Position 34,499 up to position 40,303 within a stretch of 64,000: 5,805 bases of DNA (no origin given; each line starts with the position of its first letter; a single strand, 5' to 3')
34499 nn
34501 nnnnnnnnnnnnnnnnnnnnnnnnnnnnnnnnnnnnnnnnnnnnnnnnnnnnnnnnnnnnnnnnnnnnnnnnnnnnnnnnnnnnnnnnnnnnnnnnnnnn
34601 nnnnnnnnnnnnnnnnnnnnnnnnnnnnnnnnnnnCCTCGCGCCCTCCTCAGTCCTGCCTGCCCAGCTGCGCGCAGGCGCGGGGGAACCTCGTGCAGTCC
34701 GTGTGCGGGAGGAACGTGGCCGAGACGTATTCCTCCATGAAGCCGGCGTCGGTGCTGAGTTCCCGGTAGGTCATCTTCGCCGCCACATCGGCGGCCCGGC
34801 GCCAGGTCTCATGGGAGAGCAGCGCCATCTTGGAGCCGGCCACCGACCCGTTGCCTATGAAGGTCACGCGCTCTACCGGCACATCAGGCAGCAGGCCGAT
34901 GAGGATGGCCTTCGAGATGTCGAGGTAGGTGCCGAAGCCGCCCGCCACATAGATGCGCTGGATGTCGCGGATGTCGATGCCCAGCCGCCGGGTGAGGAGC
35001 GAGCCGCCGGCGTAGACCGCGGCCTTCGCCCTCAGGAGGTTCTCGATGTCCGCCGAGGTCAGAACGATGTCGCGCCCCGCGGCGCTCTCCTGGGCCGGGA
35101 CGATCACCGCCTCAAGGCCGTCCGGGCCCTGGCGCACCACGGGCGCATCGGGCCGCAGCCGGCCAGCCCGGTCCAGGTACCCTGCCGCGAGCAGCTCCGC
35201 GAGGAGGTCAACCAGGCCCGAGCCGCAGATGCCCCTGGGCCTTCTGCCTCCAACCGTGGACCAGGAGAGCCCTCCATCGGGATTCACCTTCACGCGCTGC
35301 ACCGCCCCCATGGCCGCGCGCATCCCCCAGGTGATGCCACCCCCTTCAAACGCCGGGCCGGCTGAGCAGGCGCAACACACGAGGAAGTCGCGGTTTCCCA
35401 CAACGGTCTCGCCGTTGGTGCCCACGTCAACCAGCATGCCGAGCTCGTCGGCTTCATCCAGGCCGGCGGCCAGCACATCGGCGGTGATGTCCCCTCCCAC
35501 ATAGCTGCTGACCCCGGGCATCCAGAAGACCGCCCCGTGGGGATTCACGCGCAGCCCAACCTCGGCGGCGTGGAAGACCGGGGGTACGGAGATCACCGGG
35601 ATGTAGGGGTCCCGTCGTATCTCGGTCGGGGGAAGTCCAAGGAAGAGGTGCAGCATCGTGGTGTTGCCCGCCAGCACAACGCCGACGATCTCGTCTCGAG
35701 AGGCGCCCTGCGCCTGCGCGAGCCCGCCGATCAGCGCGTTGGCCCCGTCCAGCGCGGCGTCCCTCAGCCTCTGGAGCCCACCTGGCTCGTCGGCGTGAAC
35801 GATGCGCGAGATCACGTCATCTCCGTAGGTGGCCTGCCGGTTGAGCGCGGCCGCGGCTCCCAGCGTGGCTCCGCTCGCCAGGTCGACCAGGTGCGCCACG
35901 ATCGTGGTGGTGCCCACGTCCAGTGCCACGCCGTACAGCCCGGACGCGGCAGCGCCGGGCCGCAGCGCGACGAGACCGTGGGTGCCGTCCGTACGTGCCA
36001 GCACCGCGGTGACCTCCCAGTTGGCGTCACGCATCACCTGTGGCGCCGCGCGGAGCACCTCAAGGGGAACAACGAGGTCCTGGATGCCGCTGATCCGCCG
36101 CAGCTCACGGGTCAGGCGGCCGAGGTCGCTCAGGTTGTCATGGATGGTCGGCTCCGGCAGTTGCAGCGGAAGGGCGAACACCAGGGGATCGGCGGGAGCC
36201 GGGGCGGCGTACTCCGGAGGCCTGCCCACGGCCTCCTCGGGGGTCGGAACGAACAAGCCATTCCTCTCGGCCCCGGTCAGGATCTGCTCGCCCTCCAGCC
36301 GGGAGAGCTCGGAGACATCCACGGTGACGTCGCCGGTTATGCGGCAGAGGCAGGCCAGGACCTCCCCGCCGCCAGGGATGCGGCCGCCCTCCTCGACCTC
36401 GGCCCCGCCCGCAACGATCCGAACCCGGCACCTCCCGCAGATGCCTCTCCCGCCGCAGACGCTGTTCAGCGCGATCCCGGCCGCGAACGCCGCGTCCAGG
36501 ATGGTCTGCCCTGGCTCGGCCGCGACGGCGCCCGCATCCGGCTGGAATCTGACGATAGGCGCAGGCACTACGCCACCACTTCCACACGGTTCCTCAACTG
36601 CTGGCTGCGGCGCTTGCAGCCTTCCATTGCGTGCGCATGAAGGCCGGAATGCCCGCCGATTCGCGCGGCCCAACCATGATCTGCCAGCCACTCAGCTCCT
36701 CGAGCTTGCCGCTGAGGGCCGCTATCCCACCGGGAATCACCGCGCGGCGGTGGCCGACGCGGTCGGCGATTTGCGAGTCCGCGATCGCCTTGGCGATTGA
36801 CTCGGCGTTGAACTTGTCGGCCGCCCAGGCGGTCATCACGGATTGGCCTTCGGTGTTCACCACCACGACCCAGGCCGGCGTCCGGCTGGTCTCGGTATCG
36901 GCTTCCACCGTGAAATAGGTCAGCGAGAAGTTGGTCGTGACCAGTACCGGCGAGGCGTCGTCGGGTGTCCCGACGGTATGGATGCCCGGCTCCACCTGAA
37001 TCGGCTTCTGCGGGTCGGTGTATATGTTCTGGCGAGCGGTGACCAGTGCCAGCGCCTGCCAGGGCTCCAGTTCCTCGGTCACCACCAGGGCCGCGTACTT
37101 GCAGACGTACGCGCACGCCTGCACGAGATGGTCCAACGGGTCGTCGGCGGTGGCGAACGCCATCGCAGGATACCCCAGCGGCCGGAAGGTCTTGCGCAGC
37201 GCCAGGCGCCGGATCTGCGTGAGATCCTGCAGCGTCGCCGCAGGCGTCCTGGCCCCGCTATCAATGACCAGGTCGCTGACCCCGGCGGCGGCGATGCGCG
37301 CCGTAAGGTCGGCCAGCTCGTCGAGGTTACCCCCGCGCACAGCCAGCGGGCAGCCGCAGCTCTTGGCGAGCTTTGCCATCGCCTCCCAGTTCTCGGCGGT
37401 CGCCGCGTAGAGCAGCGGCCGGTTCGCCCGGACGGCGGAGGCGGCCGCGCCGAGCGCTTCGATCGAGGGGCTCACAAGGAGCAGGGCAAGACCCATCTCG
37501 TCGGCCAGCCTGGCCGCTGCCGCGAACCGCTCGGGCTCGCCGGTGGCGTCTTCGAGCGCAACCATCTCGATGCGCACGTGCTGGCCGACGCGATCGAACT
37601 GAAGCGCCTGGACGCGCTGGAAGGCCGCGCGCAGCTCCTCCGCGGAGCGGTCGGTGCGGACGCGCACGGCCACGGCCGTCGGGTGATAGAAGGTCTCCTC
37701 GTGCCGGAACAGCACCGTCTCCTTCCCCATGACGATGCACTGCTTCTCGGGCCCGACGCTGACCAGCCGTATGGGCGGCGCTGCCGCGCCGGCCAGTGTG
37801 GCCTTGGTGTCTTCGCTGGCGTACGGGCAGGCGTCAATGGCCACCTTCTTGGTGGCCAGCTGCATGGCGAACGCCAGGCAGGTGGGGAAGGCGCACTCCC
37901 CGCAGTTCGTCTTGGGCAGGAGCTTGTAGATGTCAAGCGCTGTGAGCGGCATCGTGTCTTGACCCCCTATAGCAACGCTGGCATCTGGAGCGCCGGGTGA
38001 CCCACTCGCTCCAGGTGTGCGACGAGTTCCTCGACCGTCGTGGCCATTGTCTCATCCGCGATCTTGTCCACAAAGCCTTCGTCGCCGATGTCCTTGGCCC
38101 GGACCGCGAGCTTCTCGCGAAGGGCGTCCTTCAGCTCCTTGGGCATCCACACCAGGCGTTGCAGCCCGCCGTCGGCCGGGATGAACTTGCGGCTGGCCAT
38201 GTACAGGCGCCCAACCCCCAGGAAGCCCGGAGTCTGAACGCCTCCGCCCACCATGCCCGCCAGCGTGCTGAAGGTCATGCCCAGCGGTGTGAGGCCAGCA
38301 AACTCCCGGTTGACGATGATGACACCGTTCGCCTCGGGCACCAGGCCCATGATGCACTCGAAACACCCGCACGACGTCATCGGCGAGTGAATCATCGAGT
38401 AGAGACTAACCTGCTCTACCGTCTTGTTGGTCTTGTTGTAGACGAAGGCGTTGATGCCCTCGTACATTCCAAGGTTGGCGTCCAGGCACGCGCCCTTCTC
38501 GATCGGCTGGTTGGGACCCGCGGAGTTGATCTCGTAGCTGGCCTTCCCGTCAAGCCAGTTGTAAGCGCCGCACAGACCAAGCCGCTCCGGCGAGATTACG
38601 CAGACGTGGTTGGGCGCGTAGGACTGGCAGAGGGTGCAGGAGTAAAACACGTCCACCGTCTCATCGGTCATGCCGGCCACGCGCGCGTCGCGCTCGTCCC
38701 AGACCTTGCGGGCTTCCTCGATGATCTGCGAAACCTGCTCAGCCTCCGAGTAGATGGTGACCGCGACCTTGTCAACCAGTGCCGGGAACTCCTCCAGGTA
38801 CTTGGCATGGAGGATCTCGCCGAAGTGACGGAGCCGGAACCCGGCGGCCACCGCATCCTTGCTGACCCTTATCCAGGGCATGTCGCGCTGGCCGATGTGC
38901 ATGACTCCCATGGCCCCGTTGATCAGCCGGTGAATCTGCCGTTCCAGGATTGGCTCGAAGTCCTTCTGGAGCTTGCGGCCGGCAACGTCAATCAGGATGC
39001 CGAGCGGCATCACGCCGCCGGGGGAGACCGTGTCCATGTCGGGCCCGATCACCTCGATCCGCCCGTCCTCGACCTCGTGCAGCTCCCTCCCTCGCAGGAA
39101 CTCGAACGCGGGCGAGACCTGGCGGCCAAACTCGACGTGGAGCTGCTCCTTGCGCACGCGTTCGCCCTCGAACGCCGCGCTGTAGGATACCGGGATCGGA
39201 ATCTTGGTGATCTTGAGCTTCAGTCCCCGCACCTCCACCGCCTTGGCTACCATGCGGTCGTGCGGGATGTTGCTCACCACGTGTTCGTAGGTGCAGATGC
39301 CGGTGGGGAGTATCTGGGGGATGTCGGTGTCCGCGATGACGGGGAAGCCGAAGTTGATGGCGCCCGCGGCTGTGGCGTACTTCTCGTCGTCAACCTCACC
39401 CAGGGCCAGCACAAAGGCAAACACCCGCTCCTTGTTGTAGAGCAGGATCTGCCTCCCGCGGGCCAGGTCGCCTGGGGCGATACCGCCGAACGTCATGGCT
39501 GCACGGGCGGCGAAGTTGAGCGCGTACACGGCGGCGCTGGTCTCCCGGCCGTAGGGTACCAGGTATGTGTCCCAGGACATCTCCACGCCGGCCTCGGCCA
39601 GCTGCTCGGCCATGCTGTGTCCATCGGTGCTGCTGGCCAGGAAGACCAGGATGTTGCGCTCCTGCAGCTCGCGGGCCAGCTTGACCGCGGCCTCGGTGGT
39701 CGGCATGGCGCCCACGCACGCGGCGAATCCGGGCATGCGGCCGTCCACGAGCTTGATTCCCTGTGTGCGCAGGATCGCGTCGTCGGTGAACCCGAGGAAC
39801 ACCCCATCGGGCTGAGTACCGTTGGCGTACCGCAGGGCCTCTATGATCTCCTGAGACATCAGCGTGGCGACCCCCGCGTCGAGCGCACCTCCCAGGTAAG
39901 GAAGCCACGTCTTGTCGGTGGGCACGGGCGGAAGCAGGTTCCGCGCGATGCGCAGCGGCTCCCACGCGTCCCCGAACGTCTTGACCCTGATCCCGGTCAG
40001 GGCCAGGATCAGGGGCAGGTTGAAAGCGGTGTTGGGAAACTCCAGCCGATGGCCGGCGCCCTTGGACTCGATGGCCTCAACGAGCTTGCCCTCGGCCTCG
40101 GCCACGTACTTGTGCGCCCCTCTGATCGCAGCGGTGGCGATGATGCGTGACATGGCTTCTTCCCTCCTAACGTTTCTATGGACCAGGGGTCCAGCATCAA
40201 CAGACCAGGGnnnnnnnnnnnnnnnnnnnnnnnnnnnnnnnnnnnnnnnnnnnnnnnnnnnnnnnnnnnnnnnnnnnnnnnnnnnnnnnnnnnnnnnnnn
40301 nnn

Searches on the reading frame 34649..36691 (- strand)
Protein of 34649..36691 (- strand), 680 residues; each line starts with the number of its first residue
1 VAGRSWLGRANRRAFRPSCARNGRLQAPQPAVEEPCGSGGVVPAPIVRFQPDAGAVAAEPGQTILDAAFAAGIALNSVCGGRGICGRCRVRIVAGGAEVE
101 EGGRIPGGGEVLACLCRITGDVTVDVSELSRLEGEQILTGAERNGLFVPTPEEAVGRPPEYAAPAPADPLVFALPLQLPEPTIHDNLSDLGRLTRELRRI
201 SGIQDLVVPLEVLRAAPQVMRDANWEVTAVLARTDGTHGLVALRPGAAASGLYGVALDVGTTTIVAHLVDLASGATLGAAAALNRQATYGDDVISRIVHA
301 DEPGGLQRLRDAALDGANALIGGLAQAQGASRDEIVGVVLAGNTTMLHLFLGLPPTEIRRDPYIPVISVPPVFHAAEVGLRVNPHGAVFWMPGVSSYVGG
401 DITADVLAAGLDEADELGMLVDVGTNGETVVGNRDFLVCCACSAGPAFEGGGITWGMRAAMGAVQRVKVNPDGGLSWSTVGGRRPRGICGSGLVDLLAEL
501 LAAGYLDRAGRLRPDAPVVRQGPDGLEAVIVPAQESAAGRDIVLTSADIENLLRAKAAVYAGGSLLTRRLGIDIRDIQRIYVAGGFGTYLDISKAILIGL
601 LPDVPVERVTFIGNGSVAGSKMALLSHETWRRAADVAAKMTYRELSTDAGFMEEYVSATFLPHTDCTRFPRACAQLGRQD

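Call 7: search_protein_families(library=pfam, proteins=[window:34649-36691:-], max_evalue=0.0001)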
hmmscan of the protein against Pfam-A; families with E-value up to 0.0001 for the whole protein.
window:34649-36691:- (680 aa): 4 families
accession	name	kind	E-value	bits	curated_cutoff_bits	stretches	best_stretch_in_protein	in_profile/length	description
PF14574.11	RACo_C_ter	-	1.7e-94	316.2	27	1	417-671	2-259/261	C-terminal domain of RACo the ASKHA domain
PF17651.6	Raco_middle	-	5.1e-57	192.5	26.8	1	253-413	1-162/163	RACo middle region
PF17650.6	RACo_linker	-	2.6e-17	62.8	26.2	1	166-247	7-83/86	RACo linker region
PF00111.32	Fer2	-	1.9e-09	37.8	21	1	56-119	10-77/77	2Fe-2S iron-sulfur cluster binding domain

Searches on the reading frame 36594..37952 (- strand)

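Call 7: search_protein_families(library=pfam, proteins=[window:36594-37952:-], max_evalue=0.0001)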
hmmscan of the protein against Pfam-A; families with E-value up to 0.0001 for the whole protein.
window:36594-37952:- (452 aa): 2 families
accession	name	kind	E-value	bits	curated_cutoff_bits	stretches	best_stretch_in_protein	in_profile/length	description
PF03599.22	CdhD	-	1.3e-100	337.3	24.8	1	64-438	2-386/387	CO dehydrogenase/acetyl-CoA synthase delta subunit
PF04060.18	FeS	-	7.7e-13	48.4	23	1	12-44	1-33/33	Putative Fe-S cluster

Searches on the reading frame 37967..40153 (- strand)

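Call 70: search_protein_families(library=pfam, proteins=[window:37967-40153:-], max_evalue=0.00001)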
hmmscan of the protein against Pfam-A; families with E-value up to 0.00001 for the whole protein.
window:37967-40153:- (728 aa): 3 families
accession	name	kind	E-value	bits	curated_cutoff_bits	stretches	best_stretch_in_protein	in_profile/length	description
PF19436.4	ACS_CODH_B_C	-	6.3e-121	403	25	1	485-727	1-244/245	ACS/CODH beta subunit C-terminal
PF03598.20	CdhC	-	1.8e-61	207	24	1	320-474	1-155/155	CO dehydrogenase/acetyl-CoA synthase complex beta subunit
PF18537.6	CODH_A_N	-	2.4e-23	82.4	32.2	1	22-109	2-82/83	Carbon monoxide dehydrogenase subunit alpha N-terminal domain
